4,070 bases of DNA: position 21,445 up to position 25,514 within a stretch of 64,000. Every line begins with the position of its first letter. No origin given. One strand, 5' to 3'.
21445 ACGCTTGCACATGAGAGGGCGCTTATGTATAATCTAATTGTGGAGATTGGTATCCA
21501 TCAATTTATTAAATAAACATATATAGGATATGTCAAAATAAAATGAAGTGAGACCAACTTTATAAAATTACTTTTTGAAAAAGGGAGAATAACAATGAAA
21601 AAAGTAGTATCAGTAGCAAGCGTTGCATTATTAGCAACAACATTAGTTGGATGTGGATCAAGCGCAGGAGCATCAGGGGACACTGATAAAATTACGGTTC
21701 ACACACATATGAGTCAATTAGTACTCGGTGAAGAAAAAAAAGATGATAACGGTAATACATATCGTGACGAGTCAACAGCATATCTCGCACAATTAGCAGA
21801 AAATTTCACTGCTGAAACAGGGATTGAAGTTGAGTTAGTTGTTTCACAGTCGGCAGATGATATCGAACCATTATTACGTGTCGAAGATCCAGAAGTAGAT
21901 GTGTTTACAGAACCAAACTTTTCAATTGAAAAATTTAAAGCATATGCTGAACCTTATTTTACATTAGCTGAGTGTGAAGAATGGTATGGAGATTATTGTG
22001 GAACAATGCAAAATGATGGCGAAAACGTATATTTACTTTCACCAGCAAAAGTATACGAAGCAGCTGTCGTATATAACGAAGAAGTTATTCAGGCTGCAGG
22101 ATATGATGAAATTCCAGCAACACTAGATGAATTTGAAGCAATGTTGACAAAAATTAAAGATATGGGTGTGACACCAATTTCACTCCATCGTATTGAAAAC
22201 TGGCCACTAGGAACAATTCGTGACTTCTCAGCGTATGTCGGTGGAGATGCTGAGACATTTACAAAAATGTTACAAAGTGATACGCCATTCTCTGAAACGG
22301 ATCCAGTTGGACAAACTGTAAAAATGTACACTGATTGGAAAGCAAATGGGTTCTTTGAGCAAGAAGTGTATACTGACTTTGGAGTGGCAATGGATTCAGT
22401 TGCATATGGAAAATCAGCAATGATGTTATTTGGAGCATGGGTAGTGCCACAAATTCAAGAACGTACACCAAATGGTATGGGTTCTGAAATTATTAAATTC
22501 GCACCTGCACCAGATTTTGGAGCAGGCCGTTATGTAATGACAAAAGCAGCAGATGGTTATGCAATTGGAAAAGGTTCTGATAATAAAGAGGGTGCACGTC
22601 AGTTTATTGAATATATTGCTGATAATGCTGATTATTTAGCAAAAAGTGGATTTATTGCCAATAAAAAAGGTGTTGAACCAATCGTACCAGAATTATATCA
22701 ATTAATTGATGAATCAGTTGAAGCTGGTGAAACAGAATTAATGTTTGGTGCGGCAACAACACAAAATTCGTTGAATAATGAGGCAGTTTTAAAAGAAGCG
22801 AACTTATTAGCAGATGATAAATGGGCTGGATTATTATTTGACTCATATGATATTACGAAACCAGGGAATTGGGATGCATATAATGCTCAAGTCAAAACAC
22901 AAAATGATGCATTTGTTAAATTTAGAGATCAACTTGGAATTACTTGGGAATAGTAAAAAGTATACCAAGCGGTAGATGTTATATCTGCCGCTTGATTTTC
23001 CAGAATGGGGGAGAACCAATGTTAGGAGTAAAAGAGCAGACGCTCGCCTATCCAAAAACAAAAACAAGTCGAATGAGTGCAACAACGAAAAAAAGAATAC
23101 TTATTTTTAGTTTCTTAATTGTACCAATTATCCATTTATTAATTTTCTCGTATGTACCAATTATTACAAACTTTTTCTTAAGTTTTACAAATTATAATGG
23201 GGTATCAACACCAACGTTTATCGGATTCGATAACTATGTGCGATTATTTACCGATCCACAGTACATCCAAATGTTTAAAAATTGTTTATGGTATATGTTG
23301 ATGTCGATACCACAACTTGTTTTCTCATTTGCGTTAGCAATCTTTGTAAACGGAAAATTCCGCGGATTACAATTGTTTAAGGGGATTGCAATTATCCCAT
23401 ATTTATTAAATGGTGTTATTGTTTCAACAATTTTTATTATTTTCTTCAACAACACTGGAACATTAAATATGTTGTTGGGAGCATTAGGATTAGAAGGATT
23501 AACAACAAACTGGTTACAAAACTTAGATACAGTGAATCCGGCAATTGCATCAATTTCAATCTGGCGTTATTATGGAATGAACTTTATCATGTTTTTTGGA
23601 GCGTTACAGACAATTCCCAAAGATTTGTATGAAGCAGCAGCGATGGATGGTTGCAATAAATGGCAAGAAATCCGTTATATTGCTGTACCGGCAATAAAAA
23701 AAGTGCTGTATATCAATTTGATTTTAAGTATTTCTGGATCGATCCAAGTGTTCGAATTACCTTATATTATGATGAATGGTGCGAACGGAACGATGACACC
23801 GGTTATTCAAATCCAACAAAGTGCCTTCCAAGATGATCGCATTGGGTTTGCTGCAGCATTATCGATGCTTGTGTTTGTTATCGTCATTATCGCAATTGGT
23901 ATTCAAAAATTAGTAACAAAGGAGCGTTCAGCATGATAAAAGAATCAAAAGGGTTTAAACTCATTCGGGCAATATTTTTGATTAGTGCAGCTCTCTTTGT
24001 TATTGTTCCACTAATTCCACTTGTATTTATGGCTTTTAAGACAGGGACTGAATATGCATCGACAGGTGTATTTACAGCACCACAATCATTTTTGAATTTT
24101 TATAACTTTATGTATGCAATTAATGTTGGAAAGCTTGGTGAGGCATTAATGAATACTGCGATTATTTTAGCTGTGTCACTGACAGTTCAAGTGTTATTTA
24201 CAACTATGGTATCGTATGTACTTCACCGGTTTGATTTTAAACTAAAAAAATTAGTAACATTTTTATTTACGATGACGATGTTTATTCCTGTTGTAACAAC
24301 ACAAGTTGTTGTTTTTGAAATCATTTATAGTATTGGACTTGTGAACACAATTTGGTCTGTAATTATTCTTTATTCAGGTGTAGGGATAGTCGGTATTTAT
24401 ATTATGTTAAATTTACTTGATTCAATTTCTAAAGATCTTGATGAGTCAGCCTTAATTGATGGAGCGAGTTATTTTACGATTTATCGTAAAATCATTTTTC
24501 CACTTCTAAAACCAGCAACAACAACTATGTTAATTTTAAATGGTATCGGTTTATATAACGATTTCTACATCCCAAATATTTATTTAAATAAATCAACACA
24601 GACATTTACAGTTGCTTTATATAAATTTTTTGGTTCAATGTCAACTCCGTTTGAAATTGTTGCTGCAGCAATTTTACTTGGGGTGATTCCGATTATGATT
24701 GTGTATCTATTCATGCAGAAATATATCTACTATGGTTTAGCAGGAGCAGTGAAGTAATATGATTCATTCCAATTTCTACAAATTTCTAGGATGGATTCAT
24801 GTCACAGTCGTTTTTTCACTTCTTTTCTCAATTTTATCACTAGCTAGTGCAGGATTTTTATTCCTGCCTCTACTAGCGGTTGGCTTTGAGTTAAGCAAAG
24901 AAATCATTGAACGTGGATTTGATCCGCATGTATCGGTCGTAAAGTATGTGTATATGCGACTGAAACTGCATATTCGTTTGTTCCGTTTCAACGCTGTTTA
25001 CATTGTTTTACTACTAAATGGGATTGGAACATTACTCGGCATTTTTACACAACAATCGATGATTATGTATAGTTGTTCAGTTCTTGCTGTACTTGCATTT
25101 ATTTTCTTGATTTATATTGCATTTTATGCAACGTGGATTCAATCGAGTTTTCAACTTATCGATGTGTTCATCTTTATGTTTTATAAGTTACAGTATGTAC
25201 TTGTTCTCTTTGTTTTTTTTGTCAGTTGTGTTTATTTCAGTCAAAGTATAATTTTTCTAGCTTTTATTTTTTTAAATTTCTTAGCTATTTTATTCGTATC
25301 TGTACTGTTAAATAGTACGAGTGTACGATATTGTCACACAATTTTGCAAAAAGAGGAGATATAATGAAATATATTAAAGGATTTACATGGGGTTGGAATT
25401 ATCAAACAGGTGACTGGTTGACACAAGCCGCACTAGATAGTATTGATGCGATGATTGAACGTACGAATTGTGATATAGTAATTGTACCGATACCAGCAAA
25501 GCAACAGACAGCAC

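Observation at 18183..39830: Hybrid beta-mannan utilisation locus joining a gut-Clostridia-type ABC/GH113/esterase module to a Bacillus gmu-type PTS module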

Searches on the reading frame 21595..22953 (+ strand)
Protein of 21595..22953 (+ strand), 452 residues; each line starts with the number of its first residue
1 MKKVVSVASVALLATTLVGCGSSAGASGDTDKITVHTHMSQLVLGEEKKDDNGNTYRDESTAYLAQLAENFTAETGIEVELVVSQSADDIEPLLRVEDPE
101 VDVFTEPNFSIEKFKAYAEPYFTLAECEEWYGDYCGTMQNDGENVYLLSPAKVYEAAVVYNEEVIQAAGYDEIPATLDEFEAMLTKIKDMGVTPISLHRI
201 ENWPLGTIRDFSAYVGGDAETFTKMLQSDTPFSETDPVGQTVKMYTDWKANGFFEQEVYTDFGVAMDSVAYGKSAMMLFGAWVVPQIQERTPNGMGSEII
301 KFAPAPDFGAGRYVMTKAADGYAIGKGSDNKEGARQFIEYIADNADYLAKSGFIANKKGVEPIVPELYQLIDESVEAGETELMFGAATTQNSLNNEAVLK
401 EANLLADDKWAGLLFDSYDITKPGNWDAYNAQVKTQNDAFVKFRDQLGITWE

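Call 3: search_protein_families(library=pfam, proteins=[window:21595-22953:+])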
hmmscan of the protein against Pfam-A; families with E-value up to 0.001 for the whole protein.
window:21595-22953:+ (452 aa): 2 families
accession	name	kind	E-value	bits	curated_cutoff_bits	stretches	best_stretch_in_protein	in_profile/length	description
PF01547.30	SBP_bac_1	-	6e-18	66.3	26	1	61-345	5-304/307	Bacterial extracellular solute-binding protein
PF13416.11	SBP_bac_8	-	1.4e-14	55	27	1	66-352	1-257/279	Bacterial extracellular solute-binding protein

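Call 6: search_protein_families(library=ncbifam, proteins=[window:21595-22953:+], max_evalue=0.01)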
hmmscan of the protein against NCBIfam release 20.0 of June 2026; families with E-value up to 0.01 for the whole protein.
window:21595-22953:+ (452 aa): 2 families
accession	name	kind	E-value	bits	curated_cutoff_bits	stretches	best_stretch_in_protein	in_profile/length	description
NF053763.1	ABCarbgalBndGanS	equivalog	3.7e-06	26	700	1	3-346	2-331/420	galactooligosaccharide ABC transporter substrate-binding protein GanS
TIGR03851.1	chitin_NgcE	equivalog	4.3e-05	22.6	399.65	1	157-337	164-347/450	N-acetylglucosamine/diacetylchitobiose ABC transporter substrate-binding protein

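Call 15: search_solved_structures(query=window:21595-22953:+, max_evalue=0.01)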
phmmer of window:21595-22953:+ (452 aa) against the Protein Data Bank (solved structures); distinct sequences matched with E-value up to 0.01: 30.
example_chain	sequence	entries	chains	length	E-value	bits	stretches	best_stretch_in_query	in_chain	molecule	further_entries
6i5v_A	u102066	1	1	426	6.8e-18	68.1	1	83-373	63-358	Solute Binding Protein, BlMnBP1 in complex with mannotrisoe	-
6i5w_A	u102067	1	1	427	6.8e-18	68.1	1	83-373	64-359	Solute Binding Protein BlMnBP1, Blac_00780 in complex with mannopentaose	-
6i5r_A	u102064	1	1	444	7.4e-18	68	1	83-373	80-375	Sugar ABC transporter substrate-binding protein, BlMnBP1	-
6fuv_A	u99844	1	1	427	9.8e-18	67.6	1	139-369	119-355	Solute Binding Protein, BlMnBP1 in complex with mannotriose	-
9xor_A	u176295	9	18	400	8.5e-10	41.4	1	71-344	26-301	maltose-binding protein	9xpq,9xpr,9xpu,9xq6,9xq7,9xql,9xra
3oo8_A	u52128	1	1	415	2.6e-09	39.8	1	138-343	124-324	ABC transporter binding protein AcbH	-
3oo9_A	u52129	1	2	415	2.6e-09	39.8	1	138-343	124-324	ABC transporter binding protein AcbH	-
3oo6_A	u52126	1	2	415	2.6e-09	39.8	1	138-343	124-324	ABC transporter binding protein AcbH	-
3oo7_A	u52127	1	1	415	2.6e-09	39.8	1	138-343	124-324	ABC transporter binding protein AcbH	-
3ooa_A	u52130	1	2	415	2.6e-09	39.8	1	138-343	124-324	ABC transporter binding protein AcbH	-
3vxb_A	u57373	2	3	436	6.1e-08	35.3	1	158-345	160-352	Putative sugar-binding lipoprotein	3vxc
4zza_A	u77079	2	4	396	1.7e-07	33.8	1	156-343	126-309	Sugar binding protein of ABC transporter system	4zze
4zs9_A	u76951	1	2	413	1.9e-07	33.7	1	156-343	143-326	Sugar binding protein of ABC transporter system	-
3zkk_A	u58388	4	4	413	8.1e-07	31.6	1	145-312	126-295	XOS BINDING PROTEIN | PUTATIVE SUGAR TRANSPORTER SOLUTE-BINDING PROTEIN | SUGAR TRANSPORTER SOLUTE-BINDING PROTEIN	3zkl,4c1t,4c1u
3quf_A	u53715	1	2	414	3.5e-06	29.5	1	138-345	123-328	Extracellular solute-binding protein, family 1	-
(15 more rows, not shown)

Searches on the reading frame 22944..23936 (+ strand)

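Call 3: search_protein_families(library=pfam, proteins=[window:22944-23936:+])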
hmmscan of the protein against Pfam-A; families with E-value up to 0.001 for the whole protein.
window:22944-23936:+ (330 aa): 1 family
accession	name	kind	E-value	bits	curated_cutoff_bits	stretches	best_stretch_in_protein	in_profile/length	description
PF00528.27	BPD_transp_1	-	7.1e-17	62.2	26.4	1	126-325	3-179/184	Binding-protein-dependent transport system inner membrane component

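Call 19: search_protein_families(library=ncbifam, proteins=[window:22944-23936:+], max_evalue=0.001)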
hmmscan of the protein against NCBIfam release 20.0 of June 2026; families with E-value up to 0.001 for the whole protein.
window:22944-23936:+ (330 aa): 13 families
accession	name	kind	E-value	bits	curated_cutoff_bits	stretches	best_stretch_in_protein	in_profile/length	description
NF007852.0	PRK10561.1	equivalog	3.8e-23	82.8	335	1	49-321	9-284/295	sn-glycerol-3-phosphate ABC transporter permease UgpA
NF040931.1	ABC_arch_GlcT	equivalog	1.9e-20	73.7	360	1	61-318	4-264/278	glucose ABC transporter permease GlcT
NF008232.0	PRK10999.1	equivalog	7.2e-18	64.6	392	1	92-314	264-504/520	maltose ABC transporter permease MalF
TIGR03262.1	PhnU2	equivalog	6.8e-13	48.1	593.25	1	56-328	5-260/546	putative 2-aminoethylphosphonate ABC transporter permease subunit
TIGR02140.1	permease_CysW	equivalog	3.9e-08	33.1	329.1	1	64-326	12-257/261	sulfate ABC transporter permease subunit CysW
NF007044.0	PRK09497.1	equivalog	8.9e-08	31.9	348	1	59-317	12-269/285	spermidine/putrescine ABC transporter permease PotB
TIGR00969.1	3a0106s02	subfamily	1.1e-06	28.4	240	1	59-318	21-264/272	sulfate ABC transporter permease subunit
NF008231.0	PRK10998.1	equivalog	2e-06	27.6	261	1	215-323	175-284/296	maltose ABC transporter permease MalG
TIGR03226.1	PhnU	equivalog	3.9e-05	23.3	283.45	1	79-315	61-294/311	2-aminoethylphosphonate ABC transporter permease subunit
TIGR02141.1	modB_ABC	equivalog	4e-05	23.3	182.6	1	126-322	16-203/208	molybdate ABC transporter permease subunit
TIGR01581.1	Mo_ABC_porter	hypoth_equivalog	8.6e-05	22.1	210.3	1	118-318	38-223/225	ABC transporter permease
NF008208.0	PRK10971.1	equivalog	0.0004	20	415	1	93-289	42-230/277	sulfate/thiosulfate ABC transporter permease CysT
TIGR02139.1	permease_CysT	equivalog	0.0005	19.7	246.1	0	92-314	33-248/265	sulfate ABC transporter permease subunit CysT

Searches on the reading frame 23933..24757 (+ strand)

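Call 3: search_protein_families(library=pfam, proteins=[window:23933-24757:+])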
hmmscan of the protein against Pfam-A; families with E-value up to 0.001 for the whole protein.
window:23933-24757:+ (274 aa): 1 family
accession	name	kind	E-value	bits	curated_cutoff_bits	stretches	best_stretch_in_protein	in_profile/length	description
PF00528.27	BPD_transp_1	-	3e-16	60.1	26.4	1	99-265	11-178/184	Binding-protein-dependent transport system inner membrane component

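Call 19: search_protein_families(library=ncbifam, proteins=[window:23933-24757:+], max_evalue=0.001)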
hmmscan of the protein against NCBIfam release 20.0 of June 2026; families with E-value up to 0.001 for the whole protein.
window:23933-24757:+ (274 aa): 9 families
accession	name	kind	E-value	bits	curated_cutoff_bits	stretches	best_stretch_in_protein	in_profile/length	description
NF040932.1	ABC_arch_GlcU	equivalog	5.4e-25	88.5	340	1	13-270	6-265/272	glucose ABC transporter permease GlcU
NF008231.0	PRK10998.1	equivalog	2e-14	53.9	261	1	72-274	85-295/296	maltose ABC transporter permease MalG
NF008210.0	PRK10973.1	equivalog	8.7e-13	48.6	297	1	1-271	1-278/281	sn-glycerol-3-phosphate ABC transporter permease UgpE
NF007047.0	PRK09500.1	equivalog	8.3e-08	32.1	326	1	9-248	4-236/257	spermidine/putrescine ABC transporter permease PotC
TIGR02139.1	permease_CysT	equivalog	1e-06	28.6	246.1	1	10-202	7-195/265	sulfate ABC transporter permease subunit CysT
TIGR00969.1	3a0106s02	subfamily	2.7e-06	27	240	1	11-261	19-265/272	sulfate ABC transporter permease subunit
TIGR01581.1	Mo_ABC_porter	hypoth_equivalog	2e-05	24.2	210.3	1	58-256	9-223/225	ABC transporter permease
TIGR02141.1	modB_ABC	equivalog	8e-05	22.4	182.6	1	80-260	8-205/208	molybdate ABC transporter permease subunit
NF006939.0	PRK09421.1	equivalog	0.00042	19.8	262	0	78-256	18-216/230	molybdate ABC transporter permease subunit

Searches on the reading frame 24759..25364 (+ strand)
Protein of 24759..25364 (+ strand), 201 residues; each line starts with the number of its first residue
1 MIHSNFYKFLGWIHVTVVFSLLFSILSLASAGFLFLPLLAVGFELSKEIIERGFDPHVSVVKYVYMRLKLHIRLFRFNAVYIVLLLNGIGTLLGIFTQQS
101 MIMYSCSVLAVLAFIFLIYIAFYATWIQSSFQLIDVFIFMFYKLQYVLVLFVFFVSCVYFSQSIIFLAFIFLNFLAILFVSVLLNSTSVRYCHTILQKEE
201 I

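Call 3: search_protein_families(library=pfam, proteins=[window:24759-25364:+])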
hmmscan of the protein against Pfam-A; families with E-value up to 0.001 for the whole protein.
window:24759-25364:+ (201 aa): 0 families

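Call 6: search_protein_families(library=ncbifam, proteins=[window:24759-25364:+], max_evalue=0.01)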
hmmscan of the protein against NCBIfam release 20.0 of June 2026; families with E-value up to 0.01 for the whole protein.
window:24759-25364:+ (201 aa): 0 families

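Call 98: search_protein_families(library=pfam, proteins=[window:24759-25364:+], max_evalue=10)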
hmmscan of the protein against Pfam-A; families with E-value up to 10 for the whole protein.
window:24759-25364:+ (201 aa): 1 family
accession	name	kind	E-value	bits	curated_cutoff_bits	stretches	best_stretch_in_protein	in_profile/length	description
PF11466.13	Doppel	-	1.4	9.1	25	1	10-31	5-26/30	Prion-like protein Doppel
